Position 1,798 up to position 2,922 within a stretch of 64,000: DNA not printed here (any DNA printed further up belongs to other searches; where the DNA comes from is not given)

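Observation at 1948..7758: Cassette copy 1: cohesin-like T9SS cargo followed by a dedicated CC-motif beta-barrel OMP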

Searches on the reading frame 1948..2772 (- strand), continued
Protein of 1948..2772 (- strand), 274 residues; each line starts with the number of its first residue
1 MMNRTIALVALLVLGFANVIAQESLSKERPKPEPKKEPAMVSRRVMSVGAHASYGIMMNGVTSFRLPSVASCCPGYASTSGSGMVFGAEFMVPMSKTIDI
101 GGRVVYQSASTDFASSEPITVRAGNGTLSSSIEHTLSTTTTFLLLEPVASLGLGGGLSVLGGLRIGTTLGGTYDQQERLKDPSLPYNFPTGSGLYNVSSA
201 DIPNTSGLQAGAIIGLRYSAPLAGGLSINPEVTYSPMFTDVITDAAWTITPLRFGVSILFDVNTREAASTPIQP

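Call 49: search_protein_families(library=pfam, proteins=[P0107, P0108, P0112, P0142, P0165, P0161, P0144, P0044, P0050, P0060], max_evalue=0.01)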
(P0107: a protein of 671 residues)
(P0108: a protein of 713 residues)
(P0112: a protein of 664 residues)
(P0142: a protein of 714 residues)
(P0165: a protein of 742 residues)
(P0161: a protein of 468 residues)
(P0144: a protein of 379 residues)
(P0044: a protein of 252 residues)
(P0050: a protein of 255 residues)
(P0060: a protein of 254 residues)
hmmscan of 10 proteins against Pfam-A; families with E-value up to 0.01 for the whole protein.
P0107 (671 aa): 3 families
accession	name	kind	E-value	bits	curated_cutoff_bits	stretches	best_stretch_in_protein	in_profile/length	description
PF00691.25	OmpA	-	7.4e-21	74.8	27.2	2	571-659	1-98/98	OmpA family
PF13568.12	OMP_b-brl_2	-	0.00061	20.3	27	1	20-225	2-173/175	Outer membrane protein beta-barrel domain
PF13505.12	OMP_b-brl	-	0.0022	18.6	28.7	1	9-155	4-111/175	Outer membrane protein beta-barrel domain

P0108 (713 aa): 3 families
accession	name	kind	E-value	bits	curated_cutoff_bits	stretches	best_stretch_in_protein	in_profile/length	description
PF00691.25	OmpA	-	5.7e-12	46.3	27.2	2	604-664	2-67/98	OmpA family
PF13568.12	OMP_b-brl_2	-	0.0006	20.4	27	1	20-230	2-173/175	Outer membrane protein beta-barrel domain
PF13505.12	OMP_b-brl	-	0.0044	17.6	28.7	0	12-154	5-111/175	Outer membrane protein beta-barrel domain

P0112 (664 aa): 3 families
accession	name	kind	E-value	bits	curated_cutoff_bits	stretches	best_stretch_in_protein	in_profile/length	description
PF00691.25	OmpA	-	6.6e-22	78.1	27.2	2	568-656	1-98/98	OmpA family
PF13568.12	OMP_b-brl_2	-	6.3e-09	36.6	27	1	18-224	1-173/175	Outer membrane protein beta-barrel domain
PF13667.11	ThiC-associated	-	0.0047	17.2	27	0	441-478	36-73/81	ThiC-associated domain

P0142 (714 aa): 1 family
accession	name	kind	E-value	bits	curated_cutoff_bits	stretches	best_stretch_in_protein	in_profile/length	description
PF00691.25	OmpA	-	3e-20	72.8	27.2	2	394-457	13-78/98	OmpA family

P0165 (742 aa): 2 families
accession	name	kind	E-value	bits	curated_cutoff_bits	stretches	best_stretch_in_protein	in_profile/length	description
PF00691.25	OmpA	-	5.9e-20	71.9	27.2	2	635-725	2-93/98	OmpA family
PF13505.12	OMP_b-brl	-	4.2e-06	27.5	28.7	1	7-244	4-175/175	Outer membrane protein beta-barrel domain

P0161 (468 aa): 2 families
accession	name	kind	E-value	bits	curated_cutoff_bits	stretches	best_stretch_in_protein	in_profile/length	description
PF00691.25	OmpA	-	7.6e-11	42.7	27.2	1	359-434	22-98/98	OmpA family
PF13568.12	OMP_b-brl_2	-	0.0019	18.7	27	1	29-238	3-174/175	Outer membrane protein beta-barrel domain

P0144 (379 aa): 2 families
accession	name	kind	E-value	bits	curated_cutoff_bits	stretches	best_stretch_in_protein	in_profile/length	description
PF13568.12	OMP_b-brl_2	-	1.9e-07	31.8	27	1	19-235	1-173/175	Outer membrane protein beta-barrel domain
PF13505.12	OMP_b-brl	-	0.0054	17.4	28.7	1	22-182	10-122/175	Outer membrane protein beta-barrel domain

P0044 (252 aa): 0 families

P0050 (255 aa): 0 families

P0060 (254 aa): 0 families
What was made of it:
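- On OmpA-like 8-stranded barrel / PF13568 OMP_b-brl_2: The profile-reached relatives P0112 (36.6 bits) and P0144 (31.8 bits) pass the 27-bit cutoff (call 49).
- Closest known: OmpA-like 8-stranded barrels / Pfam PF13568 OMP_b-brl_2. Same: Relatives reached by the family profile pass the PF13568 cutoff (P0112 36.6 bits, P0144 31.8 bits; call 49).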

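Call 51: search_protein_families(library=ncbifam, proteins=[P0092, P0074, P0112, P0107, P0165, P0144, P0186, P0189, P0058, P0045], max_evalue=0.01)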
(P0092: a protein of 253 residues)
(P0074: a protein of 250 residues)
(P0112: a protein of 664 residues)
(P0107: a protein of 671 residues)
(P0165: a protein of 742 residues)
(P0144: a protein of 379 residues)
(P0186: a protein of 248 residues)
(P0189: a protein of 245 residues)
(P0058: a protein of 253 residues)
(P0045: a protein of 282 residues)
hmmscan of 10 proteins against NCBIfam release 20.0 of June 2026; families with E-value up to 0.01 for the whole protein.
P0092 (253 aa): 1 family
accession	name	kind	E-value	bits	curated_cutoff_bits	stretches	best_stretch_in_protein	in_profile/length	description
NF049866.1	outer_TDE1717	subfamily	0.00037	20.5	135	0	193-234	145-184/210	TDE1717 family outer membrane beta-barrel protein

P0074 (250 aa): 0 families

P0112 (664 aa): 28 families (the best 25 are shown)
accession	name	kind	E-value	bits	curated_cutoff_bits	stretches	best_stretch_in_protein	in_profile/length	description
NF053611.1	YiaD_Gzip_OmpA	equivalog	3.6e-32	111.8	175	2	560-662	97-206/206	YiaD family glycine zipper/OmpA-like lipoprotein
NF053612.1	anchor_PA1041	equivalog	1.8e-26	93.5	250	2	552-662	118-235/236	PA1041 family peptidoglycan-binding anchor lipoprotein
NF053585.1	OMP_LP_YfiB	equivalog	2.2e-25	89.4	128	2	565-663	56-161/163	outer membrane lipoprotein YfiB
NF045787.1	OmpABordt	equivalog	2.1e-21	76.5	200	2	558-661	78-188/194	outer membrane protein OmpA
NF053613.1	OMP_toxin_LptF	equivalog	7.5e-19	68.4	400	1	560-663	136-246/256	lipotoxin F family OmpA-related lipoprotein LptF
TIGR03789.1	pdsO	hypoth_equivalog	2.1e-18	66.9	152.2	2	591-659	167-240/243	sortase-associated OmpA-like protein PdsO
TIGR03350.1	type_VI_ompA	equivalog_domain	2e-16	60.2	139.8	1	557-662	22-137/137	type VI secretion system protein TssL, long form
NF045788.1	Omp38Acinit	equivalog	3.7e-14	52.6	500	1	553-662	229-346/354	outer membrane protein Omp38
NF047726.1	AutTranAdhPGAsTpgA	equivalog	1.4e-13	50.7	350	1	560-633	149-227/268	trimeric autotransporter adhesin/peptidogylcan-associated protein TpgA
NF007804.1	PRK10510.1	equivalog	7.3e-13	48.4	307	1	565-662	112-216/219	OmpA family lipoprotein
TIGR02802.1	Pal_lipo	equivalog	2e-12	47.1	125.35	1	567-660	2-102/104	peptidoglycan-associated lipoprotein Pal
NF008071.1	PRK10808.1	equivalog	2.6e-12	46.8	277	1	481-647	153-322/358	porin OmpA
NF007424.1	PRK09967.1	equivalog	4e-12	46.5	155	1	565-662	52-157/160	OmpA family protein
NF006508.0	PRK08944.1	subfamily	6.1e-11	42.1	259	1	596-663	211-288/304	MotB family protein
NF047620.1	FlgprotMotYVib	equivalog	4.1e-10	39.8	400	1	563-660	159-264/271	flagellar protein MotY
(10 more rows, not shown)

P0107 (671 aa): 28 families (the best 25 are shown)
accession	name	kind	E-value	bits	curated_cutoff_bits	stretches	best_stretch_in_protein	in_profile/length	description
NF053611.1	YiaD_Gzip_OmpA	equivalog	4.3e-30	105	175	2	568-665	102-206/206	YiaD family glycine zipper/OmpA-like lipoprotein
NF053612.1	anchor_PA1041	equivalog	5.8e-28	98.4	250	2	568-665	131-235/236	PA1041 family peptidoglycan-binding anchor lipoprotein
NF053585.1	OMP_LP_YfiB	equivalog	2.2e-23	82.9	128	2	565-667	53-162/163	outer membrane lipoprotein YfiB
NF045787.1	OmpABordt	equivalog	5e-22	78.5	200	2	568-667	85-191/194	outer membrane protein OmpA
NF053613.1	OMP_toxin_LptF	equivalog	7.1e-18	65.2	400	2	554-665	122-245/256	lipotoxin F family OmpA-related lipoprotein LptF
TIGR03789.1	pdsO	hypoth_equivalog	1.5e-16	60.9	152.2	2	350-421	149-220/243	sortase-associated OmpA-like protein PdsO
TIGR03350.1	type_VI_ompA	equivalog_domain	8.3e-16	58.2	139.8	2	567-665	29-137/137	type VI secretion system protein TssL, long form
TIGR02802.1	Pal_lipo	equivalog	9.3e-16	57.8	125.35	2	570-664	2-103/104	peptidoglycan-associated lipoprotein Pal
NF047726.1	AutTranAdhPGAsTpgA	equivalog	1.2e-15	57.5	350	2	554-632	140-223/268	trimeric autotransporter adhesin/peptidogylcan-associated protein TpgA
NF007804.1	PRK10510.1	equivalog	4.5e-15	55.6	307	2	596-665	142-216/219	OmpA family lipoprotein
NF006508.0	PRK08944.1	subfamily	5.1e-13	48.9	259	2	572-666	183-288/304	MotB family protein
NF008071.1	PRK10808.1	equivalog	1.6e-12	47.5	277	1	561-649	224-321/358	porin OmpA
NF045788.1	Omp38Acinit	equivalog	6.7e-12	45.1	500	2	359-441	261-342/354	outer membrane protein Omp38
NF052230.1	T9SS_PorE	exception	3.2e-10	38.9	600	1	570-645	517-599/648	PorE family type IX secretion system protein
NF005444.0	PRK07033.1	equivalog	3.8e-10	39.3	520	1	598-668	345-424/438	DotU family type VI secretion system protein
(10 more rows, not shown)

P0165 (742 aa): 23 families
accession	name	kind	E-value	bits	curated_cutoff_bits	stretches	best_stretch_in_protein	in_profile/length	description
NF053611.1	YiaD_Gzip_OmpA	equivalog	7.3e-24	84.6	175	2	633-736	104-206/206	YiaD family glycine zipper/OmpA-like lipoprotein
NF053612.1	anchor_PA1041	equivalog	2e-17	63.9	250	2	392-495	137-234/236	PA1041 family peptidoglycan-binding anchor lipoprotein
NF053613.1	OMP_toxin_LptF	equivalog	1.3e-15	57.8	400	2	406-495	157-244/256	lipotoxin F family OmpA-related lipoprotein LptF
NF045787.1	OmpABordt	equivalog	7.2e-15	55.2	200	2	406-495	101-188/194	outer membrane protein OmpA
TIGR02802.1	Pal_lipo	equivalog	1.2e-12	47.9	125.35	2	408-494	18-102/104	peptidoglycan-associated lipoprotein Pal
TIGR03350.1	type_VI_ompA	equivalog_domain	7.5e-12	45.4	139.8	2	626-736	27-137/137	type VI secretion system protein TssL, long form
NF053585.1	OMP_LP_YfiB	equivalog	9.8e-12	45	128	2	634-736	59-160/163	outer membrane lipoprotein YfiB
TIGR03789.1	pdsO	hypoth_equivalog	2e-10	40.8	152.2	1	658-735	168-242/243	sortase-associated OmpA-like protein PdsO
NF047620.1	FlgprotMotYVib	equivalog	4.1e-09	36.5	400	2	424-495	195-265/271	flagellar protein MotY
NF045788.1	Omp38Acinit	equivalog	1.7e-08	33.9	500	1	409-492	260-342/354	outer membrane protein Omp38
NF047726.1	AutTranAdhPGAsTpgA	equivalog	2.4e-08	33.5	350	1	647-695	175-223/268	trimeric autotransporter adhesin/peptidogylcan-associated protein TpgA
NF052230.1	T9SS_PorE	exception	3.5e-08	32.2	600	1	406-480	531-605/648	PorE family type IX secretion system protein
NF007804.1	PRK10510.1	equivalog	7.2e-08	32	307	1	408-495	130-215/219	OmpA family lipoprotein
NF008071.1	PRK10808.1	equivalog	1.8e-07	30.9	277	1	636-716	236-320/358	porin OmpA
NF006508.0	PRK08944.1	subfamily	1.8e-06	27.4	259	1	436-499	229-290/304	MotB family protein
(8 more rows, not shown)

P0144 (379 aa): 1 family
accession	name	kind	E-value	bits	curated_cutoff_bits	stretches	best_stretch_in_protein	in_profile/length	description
NF049866.1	outer_TDE1717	subfamily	0.00096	19.1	135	1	1-159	1-129/210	TDE1717 family outer membrane beta-barrel protein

P0186 (248 aa): 1 family
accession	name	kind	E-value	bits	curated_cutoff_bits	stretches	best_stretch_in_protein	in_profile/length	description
NF049866.1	outer_TDE1717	subfamily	0.0033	17.4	135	0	1-154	1-125/210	TDE1717 family outer membrane beta-barrel protein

P0189 (245 aa): 0 families

P0058 (253 aa): 0 families

P0045 (282 aa): 0 families

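Call 52: list_cluster_members(proteins=[P0092, P0074, P0112, P0107, P0165, P0084, P0119, P0058, P0132, P0189])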
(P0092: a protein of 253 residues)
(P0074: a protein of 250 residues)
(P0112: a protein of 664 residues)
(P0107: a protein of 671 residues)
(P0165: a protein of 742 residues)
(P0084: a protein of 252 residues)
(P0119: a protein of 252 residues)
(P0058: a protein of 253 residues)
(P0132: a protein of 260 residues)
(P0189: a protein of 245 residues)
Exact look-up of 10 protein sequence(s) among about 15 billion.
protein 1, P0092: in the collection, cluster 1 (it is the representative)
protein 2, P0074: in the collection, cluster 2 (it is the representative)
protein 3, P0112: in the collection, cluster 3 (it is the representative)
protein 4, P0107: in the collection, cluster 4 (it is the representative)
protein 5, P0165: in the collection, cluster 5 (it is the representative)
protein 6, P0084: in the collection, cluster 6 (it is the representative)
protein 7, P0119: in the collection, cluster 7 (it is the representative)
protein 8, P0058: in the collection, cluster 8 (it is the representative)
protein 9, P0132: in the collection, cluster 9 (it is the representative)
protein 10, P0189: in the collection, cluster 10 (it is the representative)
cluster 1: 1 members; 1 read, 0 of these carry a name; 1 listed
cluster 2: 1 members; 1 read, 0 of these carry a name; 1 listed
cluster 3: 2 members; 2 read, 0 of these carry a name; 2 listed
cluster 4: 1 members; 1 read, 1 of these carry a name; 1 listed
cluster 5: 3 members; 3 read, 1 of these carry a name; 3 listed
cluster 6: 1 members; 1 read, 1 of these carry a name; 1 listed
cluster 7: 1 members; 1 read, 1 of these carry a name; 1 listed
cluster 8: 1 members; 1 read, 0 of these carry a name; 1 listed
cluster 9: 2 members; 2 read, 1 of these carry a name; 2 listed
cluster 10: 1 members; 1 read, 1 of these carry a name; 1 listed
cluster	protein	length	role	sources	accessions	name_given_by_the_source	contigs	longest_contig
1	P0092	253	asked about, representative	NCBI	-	-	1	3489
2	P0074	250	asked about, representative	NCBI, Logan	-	-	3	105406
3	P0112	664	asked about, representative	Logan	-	-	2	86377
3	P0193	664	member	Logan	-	-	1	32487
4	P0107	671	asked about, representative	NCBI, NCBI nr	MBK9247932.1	MAG: OmpA family protein [Ignavibacteria bacterium] | OmpA family protein [Ignavibacteria bacterium]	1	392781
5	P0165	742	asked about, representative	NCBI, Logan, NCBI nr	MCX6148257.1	MAG: OmpA family protein [Candidatus Kapabacteria bacterium] | OmpA family protein [Candidatus Kapabacteria bacterium]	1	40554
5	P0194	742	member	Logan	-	-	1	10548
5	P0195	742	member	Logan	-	-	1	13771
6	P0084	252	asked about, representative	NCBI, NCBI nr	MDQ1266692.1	MAG: hypothetical protein QG635_1844 [Bacteroidota bacterium] | hypothetical protein [Bacteroidota bacterium]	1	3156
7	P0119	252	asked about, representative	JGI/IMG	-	hypothetical protein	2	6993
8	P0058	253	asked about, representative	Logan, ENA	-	-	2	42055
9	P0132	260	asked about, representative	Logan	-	-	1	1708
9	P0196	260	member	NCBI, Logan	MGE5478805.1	MAG: hypothetical protein ACM3U1_00085 [Chloroflexota bacterium]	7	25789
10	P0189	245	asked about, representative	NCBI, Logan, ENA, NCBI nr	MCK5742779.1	MAG: hypothetical protein KAH48_11210 [Chlorobi bacterium] | hypothetical protein [Chlorobiota bacterium]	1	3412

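Call 53: find_encoding_contigs(protein=P0074, flank=7000, max_places=2)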
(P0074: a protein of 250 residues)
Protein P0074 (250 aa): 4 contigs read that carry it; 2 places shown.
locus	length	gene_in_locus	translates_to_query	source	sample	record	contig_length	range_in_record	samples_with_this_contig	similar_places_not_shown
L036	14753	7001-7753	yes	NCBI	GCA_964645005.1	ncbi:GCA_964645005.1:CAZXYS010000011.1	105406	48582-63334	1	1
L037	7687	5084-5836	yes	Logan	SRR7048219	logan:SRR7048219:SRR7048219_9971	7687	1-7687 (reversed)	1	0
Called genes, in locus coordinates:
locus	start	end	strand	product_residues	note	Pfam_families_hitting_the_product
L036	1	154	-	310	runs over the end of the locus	-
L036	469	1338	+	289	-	PF00483:NTP_transferase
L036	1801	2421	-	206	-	PF21982:RecX_HTH1, PF02631:RecX_HTH2 (weak), PF21981:RecX_HTH3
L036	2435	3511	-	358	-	PF00154:RecA_N, PF08423:Rad51, PF06745:ATPase (weak), PF27531:MT3502_N, PF21096:RecA_C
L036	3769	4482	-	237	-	PF22544:HYDIN_VesB_CFA65-like_Ig, PF07610:DUF1573, PF22073:Cep192_D4 (faint), PF12371:TMEM131_like_N (faint), PF07610:DUF1573 (weak), PF15780:ASH (weak), PF22544:HYDIN_VesB_CFA65-like_Ig (weak)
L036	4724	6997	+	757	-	PF07610:DUF1573 (faint), PF22544:HYDIN_VesB_CFA65-like_Ig, PF18962:Por_Secre_tail (weak)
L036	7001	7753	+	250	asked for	-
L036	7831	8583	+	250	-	PF01925:TauE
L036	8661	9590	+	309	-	PF00551:Formyl_trans_N, PF02911:Formyl_trans_C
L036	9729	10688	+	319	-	PF00365:PFK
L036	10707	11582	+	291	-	PF01513:NAD_kinase, PF20143:NAD_kinase_C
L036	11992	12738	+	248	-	PF00072:Response_reg, PF00196:GerE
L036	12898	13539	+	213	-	PF00072:Response_reg, PF00196:GerE, PF08281:Sigma70_r4_2 (weak)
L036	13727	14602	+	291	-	PF03755:YicC-like_N, PF08340:YicC-like_C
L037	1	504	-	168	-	?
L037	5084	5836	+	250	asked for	-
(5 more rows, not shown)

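Call 58: find_related_loci(query=A7, collection=metagenome_contigs, flank=6000)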
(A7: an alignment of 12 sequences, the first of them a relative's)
Query A7 (250 aa) in metagenome_contigs; peptide patterns used: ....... (x = any residue, [..] = any of these).
88 stretches matched a pattern; 35 encode a relative of the query (tblastn E <= 1e-3); 35 distinct loci.
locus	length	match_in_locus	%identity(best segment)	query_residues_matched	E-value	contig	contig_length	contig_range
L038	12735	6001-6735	38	5-248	9e-52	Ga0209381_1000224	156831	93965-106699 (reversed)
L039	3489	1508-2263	37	1-248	1e-50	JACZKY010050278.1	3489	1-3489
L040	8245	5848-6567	39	5-243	3e-50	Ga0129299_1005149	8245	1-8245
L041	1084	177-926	36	1-249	8e-51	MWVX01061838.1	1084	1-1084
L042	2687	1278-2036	38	3-250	2e-47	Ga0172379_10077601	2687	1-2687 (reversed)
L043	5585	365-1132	34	1-250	2e-46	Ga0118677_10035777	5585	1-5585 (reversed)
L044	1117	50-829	35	1-249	5e-47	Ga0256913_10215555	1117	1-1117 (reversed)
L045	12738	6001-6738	34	1-250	2e-45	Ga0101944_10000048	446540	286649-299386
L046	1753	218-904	33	21-248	1e-41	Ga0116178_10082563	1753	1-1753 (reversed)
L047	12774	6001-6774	30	1-248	4e-39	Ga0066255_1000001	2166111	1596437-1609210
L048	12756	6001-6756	29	1-248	4e-38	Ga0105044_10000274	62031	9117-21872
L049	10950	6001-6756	29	1-248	4e-38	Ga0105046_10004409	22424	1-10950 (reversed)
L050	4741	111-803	32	19-248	2e-36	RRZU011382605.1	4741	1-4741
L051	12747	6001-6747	33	6-245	4e-36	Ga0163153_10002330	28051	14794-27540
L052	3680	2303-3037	28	1-249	3e-35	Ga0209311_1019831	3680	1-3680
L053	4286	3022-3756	28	1-249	3e-35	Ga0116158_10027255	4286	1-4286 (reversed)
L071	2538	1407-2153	31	3-243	1e-24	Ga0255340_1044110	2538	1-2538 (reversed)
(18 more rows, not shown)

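Call 65: find_encoding_contigs(protein=P0107, flank=7000, max_places=1)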
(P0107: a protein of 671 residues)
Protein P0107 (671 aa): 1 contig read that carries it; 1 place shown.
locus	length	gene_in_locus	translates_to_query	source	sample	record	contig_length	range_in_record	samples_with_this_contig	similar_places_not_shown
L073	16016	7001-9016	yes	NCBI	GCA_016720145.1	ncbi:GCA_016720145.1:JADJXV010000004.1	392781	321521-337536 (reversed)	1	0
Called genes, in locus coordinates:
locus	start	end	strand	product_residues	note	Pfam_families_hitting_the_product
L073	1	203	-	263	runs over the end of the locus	PF01980:TrmO_N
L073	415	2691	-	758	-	-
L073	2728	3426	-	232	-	-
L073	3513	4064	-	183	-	PF13860:FlgD_ig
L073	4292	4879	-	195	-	-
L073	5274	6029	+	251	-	PF00378:ECH_1, PF16113:ECH_2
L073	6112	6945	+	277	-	-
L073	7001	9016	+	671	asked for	PF00691:OmpA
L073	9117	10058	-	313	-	PF00512:HisKA (faint), PF02518:HATPase_c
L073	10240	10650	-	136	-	-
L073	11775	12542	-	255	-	PF02463:SMC_N (weak), PF00005:ABC_tran, PF13304:AAA_21 (faint)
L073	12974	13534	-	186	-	PF01765:RRF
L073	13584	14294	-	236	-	PF00696:AA_kinase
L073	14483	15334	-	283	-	PF00889:EF_TS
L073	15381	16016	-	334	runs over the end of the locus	PF00318:Ribosomal_S2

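Call 66: find_encoding_contigs(protein=P0048, flank=7000, max_places=2)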
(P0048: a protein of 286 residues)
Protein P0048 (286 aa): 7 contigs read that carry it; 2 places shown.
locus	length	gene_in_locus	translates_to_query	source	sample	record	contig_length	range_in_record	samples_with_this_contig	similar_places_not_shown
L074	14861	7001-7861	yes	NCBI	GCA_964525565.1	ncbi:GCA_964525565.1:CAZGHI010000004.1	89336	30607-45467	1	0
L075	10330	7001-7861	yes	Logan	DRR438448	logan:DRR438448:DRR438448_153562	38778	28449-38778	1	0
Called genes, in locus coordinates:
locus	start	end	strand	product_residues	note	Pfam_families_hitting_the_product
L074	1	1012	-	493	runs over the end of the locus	-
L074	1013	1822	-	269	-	-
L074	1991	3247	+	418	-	-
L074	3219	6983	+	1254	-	PF22073:Cep192_D4 (faint), PF07610:DUF1573 (faint), PF15780:ASH (faint), PF22067:Cep192_D3 (faint), PF22544:HYDIN_VesB_CFA65-like_Ig (weak), PF18962:Por_Secre_tail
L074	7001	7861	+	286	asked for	-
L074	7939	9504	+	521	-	PF00009:GTP_EFTU, PF01926:MMR_HSR1 (faint), PF22042:EF-G_D2, PF16658:RF3_C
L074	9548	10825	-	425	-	PF00144:Beta-lactamase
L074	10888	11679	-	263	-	-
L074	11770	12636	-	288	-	PF02678:Pirin, PF05726:Pirin_C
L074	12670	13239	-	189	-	PF04264:YceI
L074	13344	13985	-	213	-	PF01791:DeoC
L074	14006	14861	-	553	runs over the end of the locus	-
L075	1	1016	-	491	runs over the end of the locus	-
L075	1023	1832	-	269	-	-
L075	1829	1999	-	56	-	-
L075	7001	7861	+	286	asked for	-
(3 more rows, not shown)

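Call 67: find_encoding_contigs(protein=P0058, flank=7000, max_places=1)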
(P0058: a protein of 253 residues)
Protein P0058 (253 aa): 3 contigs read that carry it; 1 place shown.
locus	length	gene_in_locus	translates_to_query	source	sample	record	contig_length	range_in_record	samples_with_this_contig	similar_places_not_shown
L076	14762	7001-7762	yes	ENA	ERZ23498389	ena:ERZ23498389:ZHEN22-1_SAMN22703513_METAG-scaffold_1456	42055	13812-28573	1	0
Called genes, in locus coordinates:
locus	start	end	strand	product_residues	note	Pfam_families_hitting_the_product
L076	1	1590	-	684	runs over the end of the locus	PF07719:TPR_2 (faint), PF13374:TPR_10 (faint), PF14938:SNAP (faint), PF17874:TPR_MalT (weak), PF13424:TPR_12 (weak), PF13424:TPR_12 (weak), PF00512:HisKA (weak), PF02518:HATPase_c, +4 more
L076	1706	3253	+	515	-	PF00361:Proton_antipo_M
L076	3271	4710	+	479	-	PF00361:Proton_antipo_M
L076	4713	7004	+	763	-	PF22544:HYDIN_VesB_CFA65-like_Ig (weak)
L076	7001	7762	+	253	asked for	-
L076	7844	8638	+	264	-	PF07610:DUF1573, PF22544:HYDIN_VesB_CFA65-like_Ig (weak), PF15780:ASH (faint)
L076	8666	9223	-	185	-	PF13238:AAA_18 (faint)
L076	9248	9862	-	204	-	PF00005:ABC_tran, PF13304:AAA_21 (faint)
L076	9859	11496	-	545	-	-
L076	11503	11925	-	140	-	-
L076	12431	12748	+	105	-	-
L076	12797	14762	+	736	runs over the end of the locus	PF13620:CarboxypepD_reg, PF13715:CarbopepD_reg_2, PF00593:TonB_dep_Rec_b-barrel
